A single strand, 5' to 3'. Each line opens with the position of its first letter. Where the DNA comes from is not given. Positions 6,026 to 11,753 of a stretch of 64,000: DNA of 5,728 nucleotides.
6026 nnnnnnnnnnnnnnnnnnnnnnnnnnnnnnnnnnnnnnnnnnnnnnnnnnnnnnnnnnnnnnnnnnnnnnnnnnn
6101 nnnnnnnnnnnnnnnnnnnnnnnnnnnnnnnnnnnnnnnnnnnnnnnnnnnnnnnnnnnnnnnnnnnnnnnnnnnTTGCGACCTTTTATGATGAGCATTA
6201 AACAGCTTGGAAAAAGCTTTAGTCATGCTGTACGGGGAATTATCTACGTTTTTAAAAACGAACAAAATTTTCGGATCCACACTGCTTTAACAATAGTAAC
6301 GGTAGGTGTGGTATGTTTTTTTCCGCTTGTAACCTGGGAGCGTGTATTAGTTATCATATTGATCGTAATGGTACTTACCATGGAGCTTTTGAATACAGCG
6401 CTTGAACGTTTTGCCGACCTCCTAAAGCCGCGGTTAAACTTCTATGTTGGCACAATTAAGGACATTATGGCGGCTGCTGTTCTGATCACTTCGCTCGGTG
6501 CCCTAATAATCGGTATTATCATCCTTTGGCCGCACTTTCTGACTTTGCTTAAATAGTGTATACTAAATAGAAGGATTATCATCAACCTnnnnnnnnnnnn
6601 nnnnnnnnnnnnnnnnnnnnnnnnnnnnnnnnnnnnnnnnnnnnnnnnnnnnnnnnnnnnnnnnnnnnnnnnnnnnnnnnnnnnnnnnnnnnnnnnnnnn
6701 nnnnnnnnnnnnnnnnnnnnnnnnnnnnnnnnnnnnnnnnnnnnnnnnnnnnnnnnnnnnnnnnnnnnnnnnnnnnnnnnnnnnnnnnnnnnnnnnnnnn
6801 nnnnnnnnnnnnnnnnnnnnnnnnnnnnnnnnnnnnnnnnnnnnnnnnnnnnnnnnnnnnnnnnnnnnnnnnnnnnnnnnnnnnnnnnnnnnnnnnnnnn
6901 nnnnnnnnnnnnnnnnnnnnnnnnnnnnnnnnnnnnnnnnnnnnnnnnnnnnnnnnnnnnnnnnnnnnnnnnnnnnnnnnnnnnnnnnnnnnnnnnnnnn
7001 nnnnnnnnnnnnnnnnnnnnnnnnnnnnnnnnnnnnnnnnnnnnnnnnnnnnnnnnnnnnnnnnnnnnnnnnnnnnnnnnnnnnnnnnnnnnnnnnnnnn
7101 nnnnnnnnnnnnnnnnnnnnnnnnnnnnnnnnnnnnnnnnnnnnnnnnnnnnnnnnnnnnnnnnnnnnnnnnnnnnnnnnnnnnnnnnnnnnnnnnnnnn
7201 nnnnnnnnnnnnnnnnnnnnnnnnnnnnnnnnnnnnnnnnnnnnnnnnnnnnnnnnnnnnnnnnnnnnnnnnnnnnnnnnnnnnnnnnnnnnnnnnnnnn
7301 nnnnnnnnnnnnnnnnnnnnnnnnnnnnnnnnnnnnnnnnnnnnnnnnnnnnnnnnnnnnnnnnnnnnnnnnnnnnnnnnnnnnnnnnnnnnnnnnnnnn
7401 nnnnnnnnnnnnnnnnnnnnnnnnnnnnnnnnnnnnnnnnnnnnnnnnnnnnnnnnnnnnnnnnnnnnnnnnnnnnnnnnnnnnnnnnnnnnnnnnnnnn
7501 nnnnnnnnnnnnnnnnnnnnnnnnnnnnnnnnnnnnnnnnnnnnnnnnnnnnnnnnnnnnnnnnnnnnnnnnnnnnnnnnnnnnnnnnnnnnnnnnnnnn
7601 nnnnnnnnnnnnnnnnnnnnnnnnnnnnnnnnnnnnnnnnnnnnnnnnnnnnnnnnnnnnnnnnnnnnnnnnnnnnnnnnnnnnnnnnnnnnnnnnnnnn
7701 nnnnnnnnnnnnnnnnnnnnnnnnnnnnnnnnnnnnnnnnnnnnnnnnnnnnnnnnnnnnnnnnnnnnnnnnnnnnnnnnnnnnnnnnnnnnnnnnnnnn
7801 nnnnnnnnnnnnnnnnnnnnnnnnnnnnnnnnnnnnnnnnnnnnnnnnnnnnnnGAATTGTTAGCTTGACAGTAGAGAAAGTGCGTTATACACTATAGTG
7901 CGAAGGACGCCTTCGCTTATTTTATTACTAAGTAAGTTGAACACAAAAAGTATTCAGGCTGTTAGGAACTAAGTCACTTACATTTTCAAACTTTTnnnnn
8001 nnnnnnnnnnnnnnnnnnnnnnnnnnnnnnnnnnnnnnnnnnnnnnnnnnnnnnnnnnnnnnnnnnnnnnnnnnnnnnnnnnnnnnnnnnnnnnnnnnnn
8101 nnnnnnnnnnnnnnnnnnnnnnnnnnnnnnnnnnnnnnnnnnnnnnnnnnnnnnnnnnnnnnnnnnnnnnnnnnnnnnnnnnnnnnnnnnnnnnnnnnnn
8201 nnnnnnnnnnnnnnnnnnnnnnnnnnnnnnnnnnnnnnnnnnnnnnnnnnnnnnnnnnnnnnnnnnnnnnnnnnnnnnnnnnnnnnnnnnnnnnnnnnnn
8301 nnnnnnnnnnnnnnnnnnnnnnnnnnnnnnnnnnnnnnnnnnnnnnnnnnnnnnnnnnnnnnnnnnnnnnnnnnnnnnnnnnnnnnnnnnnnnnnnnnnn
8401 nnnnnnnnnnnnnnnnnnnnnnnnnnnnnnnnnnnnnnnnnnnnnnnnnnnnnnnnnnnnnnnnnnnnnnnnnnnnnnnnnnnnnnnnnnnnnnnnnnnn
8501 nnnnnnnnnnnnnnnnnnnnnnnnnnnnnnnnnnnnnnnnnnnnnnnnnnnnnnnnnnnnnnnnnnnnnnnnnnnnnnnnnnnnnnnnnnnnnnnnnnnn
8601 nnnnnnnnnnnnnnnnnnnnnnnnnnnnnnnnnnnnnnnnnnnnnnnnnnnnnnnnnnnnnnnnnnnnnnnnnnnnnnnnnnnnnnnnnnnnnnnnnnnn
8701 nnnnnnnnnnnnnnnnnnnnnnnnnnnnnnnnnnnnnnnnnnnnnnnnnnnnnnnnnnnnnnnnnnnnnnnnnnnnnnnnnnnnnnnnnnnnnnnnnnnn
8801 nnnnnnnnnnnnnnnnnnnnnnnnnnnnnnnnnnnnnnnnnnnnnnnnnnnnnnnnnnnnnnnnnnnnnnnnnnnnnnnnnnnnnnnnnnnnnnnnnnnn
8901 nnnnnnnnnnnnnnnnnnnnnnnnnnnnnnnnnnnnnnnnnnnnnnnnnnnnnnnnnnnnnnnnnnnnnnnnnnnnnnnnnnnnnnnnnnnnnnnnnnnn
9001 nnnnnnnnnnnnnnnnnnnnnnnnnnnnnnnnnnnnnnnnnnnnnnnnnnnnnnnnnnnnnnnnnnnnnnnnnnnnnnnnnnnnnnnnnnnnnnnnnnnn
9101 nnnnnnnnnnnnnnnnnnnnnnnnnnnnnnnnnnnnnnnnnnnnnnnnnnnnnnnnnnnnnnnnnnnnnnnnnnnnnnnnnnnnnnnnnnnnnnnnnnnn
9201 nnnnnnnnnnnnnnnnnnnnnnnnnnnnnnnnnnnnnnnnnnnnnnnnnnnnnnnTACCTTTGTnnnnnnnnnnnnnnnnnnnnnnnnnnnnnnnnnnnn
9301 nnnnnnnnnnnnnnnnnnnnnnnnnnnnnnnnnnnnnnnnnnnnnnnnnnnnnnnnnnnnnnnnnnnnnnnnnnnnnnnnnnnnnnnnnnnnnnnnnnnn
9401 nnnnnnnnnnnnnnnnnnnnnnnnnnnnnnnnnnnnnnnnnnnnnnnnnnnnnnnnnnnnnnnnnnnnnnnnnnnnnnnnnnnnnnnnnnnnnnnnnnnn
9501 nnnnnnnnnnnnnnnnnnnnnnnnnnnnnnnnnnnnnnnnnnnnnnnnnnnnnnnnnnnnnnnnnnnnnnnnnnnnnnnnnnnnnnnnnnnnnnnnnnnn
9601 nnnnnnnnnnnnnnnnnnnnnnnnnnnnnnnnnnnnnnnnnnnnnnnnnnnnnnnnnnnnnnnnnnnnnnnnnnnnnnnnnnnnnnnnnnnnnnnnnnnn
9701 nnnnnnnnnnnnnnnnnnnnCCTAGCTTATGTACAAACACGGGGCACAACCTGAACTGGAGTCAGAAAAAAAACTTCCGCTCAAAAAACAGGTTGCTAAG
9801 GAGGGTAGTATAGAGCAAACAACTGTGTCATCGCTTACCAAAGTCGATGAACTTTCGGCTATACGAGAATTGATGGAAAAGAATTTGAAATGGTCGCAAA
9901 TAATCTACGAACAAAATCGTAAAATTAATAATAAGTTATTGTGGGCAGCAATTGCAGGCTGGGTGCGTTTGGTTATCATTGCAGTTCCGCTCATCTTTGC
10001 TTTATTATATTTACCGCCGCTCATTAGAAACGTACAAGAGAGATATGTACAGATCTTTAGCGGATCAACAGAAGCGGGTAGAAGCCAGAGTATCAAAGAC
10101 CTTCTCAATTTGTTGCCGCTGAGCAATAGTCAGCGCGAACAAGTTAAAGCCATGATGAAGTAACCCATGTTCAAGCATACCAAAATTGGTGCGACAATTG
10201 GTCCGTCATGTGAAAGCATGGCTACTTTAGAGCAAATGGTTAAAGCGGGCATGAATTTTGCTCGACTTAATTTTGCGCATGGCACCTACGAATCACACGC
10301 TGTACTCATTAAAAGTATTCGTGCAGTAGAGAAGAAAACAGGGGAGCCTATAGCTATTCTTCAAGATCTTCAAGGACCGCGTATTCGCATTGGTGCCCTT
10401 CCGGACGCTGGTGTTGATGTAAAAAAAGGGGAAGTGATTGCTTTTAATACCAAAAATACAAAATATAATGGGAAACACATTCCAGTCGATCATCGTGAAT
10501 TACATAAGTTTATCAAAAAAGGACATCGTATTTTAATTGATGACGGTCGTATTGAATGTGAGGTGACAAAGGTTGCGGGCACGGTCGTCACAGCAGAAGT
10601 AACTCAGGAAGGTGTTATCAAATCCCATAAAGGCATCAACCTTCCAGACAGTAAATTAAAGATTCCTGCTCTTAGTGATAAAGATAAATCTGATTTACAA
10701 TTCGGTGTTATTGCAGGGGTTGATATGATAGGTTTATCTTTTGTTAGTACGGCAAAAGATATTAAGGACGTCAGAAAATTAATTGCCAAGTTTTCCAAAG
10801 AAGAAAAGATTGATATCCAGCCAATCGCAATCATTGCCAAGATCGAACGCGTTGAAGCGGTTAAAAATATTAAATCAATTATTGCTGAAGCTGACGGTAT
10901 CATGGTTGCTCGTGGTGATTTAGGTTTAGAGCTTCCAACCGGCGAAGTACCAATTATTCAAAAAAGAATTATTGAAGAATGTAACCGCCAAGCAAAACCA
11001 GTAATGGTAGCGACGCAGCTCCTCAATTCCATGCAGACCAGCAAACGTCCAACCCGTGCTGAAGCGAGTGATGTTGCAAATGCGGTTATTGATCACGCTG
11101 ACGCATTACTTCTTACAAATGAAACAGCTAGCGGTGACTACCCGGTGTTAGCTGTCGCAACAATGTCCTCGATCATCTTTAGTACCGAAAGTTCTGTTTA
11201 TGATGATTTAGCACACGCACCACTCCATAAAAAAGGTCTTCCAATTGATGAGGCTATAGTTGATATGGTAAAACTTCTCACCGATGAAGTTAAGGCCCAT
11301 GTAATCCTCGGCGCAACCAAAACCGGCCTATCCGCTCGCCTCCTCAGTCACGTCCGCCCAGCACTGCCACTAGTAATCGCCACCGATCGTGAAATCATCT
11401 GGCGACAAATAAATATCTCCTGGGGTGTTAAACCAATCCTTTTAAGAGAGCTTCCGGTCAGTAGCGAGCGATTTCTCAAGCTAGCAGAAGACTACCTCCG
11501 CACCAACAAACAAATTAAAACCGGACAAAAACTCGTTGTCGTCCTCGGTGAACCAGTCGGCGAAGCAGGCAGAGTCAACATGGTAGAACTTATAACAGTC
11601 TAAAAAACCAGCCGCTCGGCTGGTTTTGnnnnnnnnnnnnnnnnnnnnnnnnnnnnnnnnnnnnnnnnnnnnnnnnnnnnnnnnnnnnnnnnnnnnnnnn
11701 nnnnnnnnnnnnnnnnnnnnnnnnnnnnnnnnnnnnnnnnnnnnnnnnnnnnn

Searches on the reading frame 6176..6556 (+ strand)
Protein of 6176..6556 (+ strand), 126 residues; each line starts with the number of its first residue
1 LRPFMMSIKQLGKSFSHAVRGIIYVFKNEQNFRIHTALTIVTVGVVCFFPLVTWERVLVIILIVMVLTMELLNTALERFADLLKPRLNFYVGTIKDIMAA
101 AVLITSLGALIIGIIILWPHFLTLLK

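Call 63: search_protein_families(library=pfam, proteins=[window:6176-6556:+], max_evalue=0.001)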
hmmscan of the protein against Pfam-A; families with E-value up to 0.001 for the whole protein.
window:6176-6556:+ (126 aa): 1 family
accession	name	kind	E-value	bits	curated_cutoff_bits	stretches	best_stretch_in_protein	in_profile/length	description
PF01219.24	DAGK_prokar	-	1.4e-28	99.2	22.3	1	17-117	2-102/102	Prokaryotic diacylglycerol kinase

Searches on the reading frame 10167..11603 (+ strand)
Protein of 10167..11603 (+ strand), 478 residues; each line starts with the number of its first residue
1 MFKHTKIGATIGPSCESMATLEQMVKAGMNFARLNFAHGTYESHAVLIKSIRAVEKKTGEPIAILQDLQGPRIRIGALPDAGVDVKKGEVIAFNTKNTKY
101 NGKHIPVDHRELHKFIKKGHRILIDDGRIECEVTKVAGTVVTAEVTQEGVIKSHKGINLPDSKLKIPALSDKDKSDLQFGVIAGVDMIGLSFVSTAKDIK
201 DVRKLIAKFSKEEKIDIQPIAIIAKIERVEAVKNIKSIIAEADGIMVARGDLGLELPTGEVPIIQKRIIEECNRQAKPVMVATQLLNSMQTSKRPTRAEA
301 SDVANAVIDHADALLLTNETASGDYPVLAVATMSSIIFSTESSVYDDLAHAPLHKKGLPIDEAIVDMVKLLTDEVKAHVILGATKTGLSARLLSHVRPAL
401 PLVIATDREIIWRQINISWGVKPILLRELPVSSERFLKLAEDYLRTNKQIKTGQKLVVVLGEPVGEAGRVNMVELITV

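Call 28: search_protein_families(library=ncbifam, proteins=[window:10167-11603:+], max_evalue=1e-10)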
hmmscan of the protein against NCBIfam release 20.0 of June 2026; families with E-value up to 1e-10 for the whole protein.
window:10167-11603:+ (478 aa): 7 families
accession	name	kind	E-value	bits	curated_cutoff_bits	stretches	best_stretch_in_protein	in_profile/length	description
TIGR01064.1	pyruv_kin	equivalog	1e-148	495.8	306.4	1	3-478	1-476/476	pyruvate kinase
NF004491.0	PRK05826.1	subfamily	6.3e-146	486.6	432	1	2-478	4-475/477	pyruvate kinase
NF004978.0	PRK06354.1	subfamily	1e-145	486.6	462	1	2-475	7-475/590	pyruvate kinase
NF004886.0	PRK06247.1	subfamily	3.1e-135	451.5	623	1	3-476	5-468/476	pyruvate kinase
NF006664.0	PRK09206.1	equivalog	6.9e-114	381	686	1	3-473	2-465/470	pyruvate kinase PykF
NF005234.0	PRK06739.1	equivalog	2.5e-88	296.4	564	1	9-337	7-325/352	pyruvate kinase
NF011314.0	PRK14725.1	equivalog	1.5e-59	201.9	642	2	99-338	356-591/614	pyruvate kinase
